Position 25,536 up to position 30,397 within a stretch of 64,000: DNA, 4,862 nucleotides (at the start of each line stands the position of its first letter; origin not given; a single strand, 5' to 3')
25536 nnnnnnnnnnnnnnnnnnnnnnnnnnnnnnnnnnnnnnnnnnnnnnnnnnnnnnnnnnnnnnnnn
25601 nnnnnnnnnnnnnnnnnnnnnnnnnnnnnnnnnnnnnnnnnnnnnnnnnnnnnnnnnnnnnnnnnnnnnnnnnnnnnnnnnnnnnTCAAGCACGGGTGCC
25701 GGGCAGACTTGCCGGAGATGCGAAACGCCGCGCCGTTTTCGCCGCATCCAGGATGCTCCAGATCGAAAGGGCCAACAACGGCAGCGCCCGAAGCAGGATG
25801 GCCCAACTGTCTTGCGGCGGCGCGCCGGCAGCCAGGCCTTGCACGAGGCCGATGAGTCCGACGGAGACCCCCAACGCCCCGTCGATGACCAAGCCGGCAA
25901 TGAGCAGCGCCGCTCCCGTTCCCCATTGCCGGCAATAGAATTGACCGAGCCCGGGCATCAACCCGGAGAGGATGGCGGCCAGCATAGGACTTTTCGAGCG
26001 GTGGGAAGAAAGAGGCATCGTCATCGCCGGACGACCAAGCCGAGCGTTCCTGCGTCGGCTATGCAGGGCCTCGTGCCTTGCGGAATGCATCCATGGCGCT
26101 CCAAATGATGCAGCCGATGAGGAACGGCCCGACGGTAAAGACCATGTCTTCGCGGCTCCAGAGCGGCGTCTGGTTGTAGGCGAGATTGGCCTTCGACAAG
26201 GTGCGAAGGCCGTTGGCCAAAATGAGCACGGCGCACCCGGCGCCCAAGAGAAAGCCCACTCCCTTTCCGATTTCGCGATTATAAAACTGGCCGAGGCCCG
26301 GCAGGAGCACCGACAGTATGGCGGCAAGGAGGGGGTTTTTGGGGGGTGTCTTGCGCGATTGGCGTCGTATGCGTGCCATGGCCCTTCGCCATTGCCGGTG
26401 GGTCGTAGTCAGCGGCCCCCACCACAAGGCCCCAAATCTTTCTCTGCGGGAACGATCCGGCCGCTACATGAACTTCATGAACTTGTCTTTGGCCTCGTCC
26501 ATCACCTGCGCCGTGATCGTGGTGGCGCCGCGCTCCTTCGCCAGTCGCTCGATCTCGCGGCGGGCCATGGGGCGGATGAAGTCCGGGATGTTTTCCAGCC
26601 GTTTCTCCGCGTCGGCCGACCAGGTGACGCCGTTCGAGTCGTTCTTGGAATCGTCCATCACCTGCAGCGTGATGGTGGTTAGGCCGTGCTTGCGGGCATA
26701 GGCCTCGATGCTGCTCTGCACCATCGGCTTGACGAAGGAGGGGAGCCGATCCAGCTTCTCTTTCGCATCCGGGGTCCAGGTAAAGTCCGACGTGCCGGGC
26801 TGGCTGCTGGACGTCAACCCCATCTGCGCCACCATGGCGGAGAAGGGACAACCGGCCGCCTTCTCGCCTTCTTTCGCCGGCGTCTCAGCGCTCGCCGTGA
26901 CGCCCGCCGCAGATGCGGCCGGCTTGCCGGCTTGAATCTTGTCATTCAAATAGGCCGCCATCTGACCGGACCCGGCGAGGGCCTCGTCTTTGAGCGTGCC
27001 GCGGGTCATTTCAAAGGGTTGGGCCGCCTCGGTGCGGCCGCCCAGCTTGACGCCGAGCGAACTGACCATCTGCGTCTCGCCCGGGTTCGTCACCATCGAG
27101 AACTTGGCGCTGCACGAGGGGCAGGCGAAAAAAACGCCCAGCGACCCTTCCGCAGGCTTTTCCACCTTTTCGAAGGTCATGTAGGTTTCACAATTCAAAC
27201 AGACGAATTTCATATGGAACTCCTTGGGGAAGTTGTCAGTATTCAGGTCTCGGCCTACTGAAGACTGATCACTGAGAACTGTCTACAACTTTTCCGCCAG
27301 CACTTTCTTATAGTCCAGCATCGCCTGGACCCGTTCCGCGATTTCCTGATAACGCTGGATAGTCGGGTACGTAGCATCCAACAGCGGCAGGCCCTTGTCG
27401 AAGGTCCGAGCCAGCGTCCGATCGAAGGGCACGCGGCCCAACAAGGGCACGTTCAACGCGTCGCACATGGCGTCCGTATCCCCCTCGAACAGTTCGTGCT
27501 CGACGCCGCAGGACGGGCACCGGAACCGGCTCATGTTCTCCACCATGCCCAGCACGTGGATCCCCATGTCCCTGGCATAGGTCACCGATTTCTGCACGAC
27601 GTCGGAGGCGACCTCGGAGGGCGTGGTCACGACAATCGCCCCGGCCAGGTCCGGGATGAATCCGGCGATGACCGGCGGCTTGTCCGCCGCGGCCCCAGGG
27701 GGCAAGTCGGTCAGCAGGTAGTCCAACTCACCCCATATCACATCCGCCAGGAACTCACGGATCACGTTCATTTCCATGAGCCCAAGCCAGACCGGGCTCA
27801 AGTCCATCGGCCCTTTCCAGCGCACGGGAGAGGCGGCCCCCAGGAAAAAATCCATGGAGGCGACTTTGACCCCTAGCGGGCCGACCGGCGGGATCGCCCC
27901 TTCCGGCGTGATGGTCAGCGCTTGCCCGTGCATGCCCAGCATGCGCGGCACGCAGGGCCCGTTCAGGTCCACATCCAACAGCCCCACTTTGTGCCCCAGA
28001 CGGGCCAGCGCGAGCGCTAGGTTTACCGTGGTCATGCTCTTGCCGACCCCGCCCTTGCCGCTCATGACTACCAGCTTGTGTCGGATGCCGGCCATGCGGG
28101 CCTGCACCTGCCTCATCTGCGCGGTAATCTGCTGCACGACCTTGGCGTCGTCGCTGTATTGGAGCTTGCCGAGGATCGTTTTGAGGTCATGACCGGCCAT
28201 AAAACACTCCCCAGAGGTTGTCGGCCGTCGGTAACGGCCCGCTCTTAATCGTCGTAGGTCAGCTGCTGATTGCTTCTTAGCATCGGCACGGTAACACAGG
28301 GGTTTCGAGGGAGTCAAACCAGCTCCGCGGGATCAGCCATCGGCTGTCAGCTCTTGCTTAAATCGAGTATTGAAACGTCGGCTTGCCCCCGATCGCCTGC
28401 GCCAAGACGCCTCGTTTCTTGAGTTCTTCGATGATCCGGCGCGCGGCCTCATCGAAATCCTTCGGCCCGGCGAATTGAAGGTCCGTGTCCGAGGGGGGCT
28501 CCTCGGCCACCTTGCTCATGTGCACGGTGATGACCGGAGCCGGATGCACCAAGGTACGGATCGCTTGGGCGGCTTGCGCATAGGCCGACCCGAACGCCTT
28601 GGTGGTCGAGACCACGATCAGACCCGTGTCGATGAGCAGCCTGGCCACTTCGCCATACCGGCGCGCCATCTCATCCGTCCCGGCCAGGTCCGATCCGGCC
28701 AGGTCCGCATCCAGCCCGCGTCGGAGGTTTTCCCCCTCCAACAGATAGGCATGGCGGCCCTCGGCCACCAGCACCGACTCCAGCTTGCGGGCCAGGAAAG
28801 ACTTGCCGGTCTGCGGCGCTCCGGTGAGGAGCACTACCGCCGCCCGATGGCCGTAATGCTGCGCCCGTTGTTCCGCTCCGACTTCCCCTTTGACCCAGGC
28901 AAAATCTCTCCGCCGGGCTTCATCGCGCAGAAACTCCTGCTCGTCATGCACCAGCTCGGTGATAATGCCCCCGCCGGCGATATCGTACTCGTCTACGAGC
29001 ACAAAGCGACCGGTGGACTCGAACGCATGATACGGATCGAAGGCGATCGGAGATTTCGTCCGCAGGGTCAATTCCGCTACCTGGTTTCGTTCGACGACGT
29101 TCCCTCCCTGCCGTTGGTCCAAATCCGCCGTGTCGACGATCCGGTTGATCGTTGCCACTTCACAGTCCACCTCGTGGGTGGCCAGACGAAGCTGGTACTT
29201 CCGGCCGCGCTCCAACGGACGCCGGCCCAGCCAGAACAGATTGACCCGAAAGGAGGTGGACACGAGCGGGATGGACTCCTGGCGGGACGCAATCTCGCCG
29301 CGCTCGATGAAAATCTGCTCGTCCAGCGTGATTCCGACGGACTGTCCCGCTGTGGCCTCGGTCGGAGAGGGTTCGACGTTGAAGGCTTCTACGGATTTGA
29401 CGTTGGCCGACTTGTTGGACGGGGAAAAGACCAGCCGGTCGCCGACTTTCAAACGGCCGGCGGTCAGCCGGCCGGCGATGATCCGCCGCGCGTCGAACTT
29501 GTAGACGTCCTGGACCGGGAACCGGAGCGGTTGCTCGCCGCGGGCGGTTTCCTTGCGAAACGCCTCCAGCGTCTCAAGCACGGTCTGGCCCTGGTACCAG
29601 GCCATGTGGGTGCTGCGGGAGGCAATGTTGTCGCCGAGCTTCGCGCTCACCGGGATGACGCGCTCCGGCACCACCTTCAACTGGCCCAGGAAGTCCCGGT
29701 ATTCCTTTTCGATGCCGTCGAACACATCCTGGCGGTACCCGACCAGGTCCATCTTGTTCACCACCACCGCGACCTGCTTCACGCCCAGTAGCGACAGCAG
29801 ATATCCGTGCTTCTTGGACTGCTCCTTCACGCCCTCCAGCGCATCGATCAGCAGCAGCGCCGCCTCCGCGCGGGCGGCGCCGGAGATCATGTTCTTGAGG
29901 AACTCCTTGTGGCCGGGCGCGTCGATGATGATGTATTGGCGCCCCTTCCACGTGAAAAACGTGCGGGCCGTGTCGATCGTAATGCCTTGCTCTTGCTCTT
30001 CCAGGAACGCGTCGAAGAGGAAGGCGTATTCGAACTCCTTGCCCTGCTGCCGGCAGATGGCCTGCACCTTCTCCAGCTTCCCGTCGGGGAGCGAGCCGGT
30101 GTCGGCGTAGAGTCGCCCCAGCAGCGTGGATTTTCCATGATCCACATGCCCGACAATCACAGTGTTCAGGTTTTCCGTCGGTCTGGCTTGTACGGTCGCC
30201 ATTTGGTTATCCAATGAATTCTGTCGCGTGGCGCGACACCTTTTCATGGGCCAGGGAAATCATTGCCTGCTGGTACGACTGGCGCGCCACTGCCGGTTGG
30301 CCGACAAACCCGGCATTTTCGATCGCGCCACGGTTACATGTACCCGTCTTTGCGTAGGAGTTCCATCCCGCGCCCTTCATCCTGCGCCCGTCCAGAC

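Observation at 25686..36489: Eleven-gene co-directional array that embeds sulfate assimilation in an apparent sulfur-relay / Fe-S context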

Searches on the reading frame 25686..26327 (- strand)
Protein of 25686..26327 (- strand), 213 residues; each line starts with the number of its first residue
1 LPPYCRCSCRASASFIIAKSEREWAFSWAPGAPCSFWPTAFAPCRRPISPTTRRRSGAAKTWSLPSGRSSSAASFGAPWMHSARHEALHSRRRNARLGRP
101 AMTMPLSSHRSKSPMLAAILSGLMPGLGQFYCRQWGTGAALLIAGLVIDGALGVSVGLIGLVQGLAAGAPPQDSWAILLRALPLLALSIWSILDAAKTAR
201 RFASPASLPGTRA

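Call 5: search_protein_families(library=pfam, proteins=[window:25686-26327:-], max_evalue=0.01)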
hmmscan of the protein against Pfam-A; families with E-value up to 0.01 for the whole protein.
window:25686-26327:- (213 aa): 1 family
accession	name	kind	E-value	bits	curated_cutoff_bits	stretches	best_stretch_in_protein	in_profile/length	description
PF18935.5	DUF5683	-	0.0054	17.2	26.7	1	112-135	3-26/151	Family of unknown function (DUF5683)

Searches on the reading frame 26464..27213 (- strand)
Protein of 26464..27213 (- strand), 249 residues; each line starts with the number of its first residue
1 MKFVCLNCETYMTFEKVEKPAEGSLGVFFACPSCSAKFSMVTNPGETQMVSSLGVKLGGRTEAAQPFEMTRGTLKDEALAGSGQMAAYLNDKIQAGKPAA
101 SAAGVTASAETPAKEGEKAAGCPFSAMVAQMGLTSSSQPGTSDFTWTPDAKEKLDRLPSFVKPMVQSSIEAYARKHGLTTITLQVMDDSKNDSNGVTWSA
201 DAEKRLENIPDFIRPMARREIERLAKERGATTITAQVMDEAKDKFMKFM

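Call 5: search_protein_families(library=pfam, proteins=[window:26464-27213:-], max_evalue=0.01)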
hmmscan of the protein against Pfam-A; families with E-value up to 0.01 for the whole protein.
window:26464-27213:- (249 aa): 1 family
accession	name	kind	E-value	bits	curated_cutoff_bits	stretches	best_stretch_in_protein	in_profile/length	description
PF08369.16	PCP_red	-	7.9e-36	122.3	32.5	2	198-242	1-45/45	Proto-chlorophyllide reductase 57 kD subunit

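Call 6: search_protein_families(library=ncbifam, proteins=[window:26464-27213:-], max_evalue=0.001)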
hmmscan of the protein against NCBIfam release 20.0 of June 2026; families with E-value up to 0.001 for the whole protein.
window:26464-27213:- (249 aa): 3 families
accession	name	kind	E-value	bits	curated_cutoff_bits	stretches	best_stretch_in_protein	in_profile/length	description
TIGR01278.1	DPOR_BchB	equivalog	1.1e-23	83.9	490.35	2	196-245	462-511/512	ferredoxin:protochlorophyllide reductase (ATP-dependent) subunit B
NF002789.0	PRK02910.1-3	equivalog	1.4e-22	80.3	509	2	192-245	480-533/535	ferredoxin:protochlorophyllide reductase (ATP-dependent) subunit B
NF002790.0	PRK02910.1-4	equivalog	1.4e-12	47.1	912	2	189-245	472-528/530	ferredoxin:protochlorophyllide reductase (ATP-dependent) subunit B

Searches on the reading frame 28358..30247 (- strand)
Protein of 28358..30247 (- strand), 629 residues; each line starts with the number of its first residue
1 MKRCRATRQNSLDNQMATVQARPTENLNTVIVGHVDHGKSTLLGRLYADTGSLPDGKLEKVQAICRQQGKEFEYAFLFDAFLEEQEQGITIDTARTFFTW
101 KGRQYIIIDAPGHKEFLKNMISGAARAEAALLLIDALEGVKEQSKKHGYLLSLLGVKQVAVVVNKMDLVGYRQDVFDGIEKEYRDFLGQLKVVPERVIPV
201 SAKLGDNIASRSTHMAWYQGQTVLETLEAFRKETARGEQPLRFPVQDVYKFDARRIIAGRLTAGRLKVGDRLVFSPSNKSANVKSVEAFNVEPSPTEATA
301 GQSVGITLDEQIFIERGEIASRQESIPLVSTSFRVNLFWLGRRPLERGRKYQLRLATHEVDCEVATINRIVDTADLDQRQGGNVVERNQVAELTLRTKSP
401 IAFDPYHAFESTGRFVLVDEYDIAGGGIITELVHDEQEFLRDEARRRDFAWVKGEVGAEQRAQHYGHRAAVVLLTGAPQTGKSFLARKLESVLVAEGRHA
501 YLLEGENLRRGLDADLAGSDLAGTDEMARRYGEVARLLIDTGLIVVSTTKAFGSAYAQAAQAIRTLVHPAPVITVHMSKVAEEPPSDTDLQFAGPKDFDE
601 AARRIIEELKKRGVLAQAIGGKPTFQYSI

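Call 5: search_protein_families(library=pfam, proteins=[window:28358-30247:-], max_evalue=0.01)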
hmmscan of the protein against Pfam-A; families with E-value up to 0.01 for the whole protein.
window:28358-30247:- (629 aa): 12 families
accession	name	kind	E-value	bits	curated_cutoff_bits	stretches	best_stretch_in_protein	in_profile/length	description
PF00009.33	GTP_EFTU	-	1.3e-43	149.2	26.5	1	26-222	3-177/188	Elongation factor Tu GTP binding domain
PF22594.2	GTP-eEF1A_C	-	7.5e-18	65.2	27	1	332-430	1-101/101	GTP-eEF1A C-terminal domain-like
PF01583.26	APS_kinase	-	5.3e-17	62.7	21.1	1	469-578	2-108/152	Adenylylsulphate kinase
PF01926.29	MMR_HSR1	-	1.6e-08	35.1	21.9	1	85-165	28-113/113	50S ribosome-binding GTPase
PF13191.12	AAA_16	-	1.4e-05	26.1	32.6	1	468-609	23-127/167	AAA ATPase domain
PF13401.12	AAA_22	-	4.6e-05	24.2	27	0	468-502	4-38/130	AAA domain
PF03144.31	GTP_EFTU_D2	-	4.9e-05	24.1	30.3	1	255-308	2-58/73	Elongation factor Tu domain 2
PF13555.12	AAA_29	-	0.0013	18.9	27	0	23-43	21-39/61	P-loop containing region of AAA domain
PF08433.16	KTI12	-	0.0022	18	22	1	471-509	3-41/271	Chromatin associated protein KTI12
PF20720.3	nSTAND3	-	0.005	17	27.2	0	460-498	8-46/155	Novel STAND NTPase 3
PF03143.23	GTP_EFTU_D3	-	0.0064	17.2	27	0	344-432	25-105/106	Elongation factor Tu C-terminal domain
PF13481.12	AAA_25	-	0.0066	16.5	27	0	466-500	28-63/195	AAA domain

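Call 6: search_protein_families(library=ncbifam, proteins=[window:28358-30247:-], max_evalue=0.001)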
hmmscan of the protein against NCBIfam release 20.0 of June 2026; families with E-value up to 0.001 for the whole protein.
window:28358-30247:- (629 aa): 43 families (the best 25 are shown)
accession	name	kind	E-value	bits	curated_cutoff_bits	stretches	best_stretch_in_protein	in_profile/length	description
NF004035.0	PRK05506.1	subfamily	6.7e-141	470.6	715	1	18-579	16-566/632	bifunctional sulfate adenylyltransferase subunit 1/adenylylsulfate kinase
TIGR02034.1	CysN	subfamily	6.9e-107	358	336.1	1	29-421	3-396/406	sulfate adenylyltransferase, large subunit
NF003478.0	PRK05124.1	equivalog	6.5e-106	354.7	590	1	12-438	13-442/475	sulfate adenylyltransferase subunit CysN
NF008969.0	PRK12317.1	subfamily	1.9e-89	300.2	502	1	24-433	5-422/426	elongation factor 1-alpha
TIGR00483.1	EF-1_alpha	equivalog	4.1e-78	262.7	540.1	1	23-434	4-424/427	translation elongation factor EF-1 subunit alpha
NF009373.0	PRK12736.1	subfamily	6.7e-38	130.5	452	1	22-404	8-370/394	elongation factor Tu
TIGR00475.1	selB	equivalog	2.2e-37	129.1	242.25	1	83-361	30-293/581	selenocysteine-specific translation elongation factor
NF000766.0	PRK00049.1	subfamily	4.8e-37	127.7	449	1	23-349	9-321/396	elongation factor Tu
NF009372.0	PRK12735.1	subfamily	2e-35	122.4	479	1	22-342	8-316/396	elongation factor Tu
TIGR00485.1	EF-Tu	equivalog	1e-33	116.7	522.4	1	22-342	8-314/394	elongation factor Tu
NF003013.0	PRK03846.1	subfamily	8.6e-25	87.6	163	1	446-578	5-133/202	adenylyl-sulfate kinase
TIGR03680.1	eif2g_arch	equivalog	1.6e-22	80.3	514.5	1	26-285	5-260/407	translation initiation factor IF-2 subunit gamma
NF003077.0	PRK04000.1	equivalog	5.4e-22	78.5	315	1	25-283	8-262/412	translation initiation factor IF-2 subunit gamma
TIGR01393.1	lepA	equivalog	3.1e-19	68.8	533.9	1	28-306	5-256/595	translation elongation factor 4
TIGR00455.1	apsK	equivalog_domain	3.9e-17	62.5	138.7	1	456-576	5-121/184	adenylyl-sulfate kinase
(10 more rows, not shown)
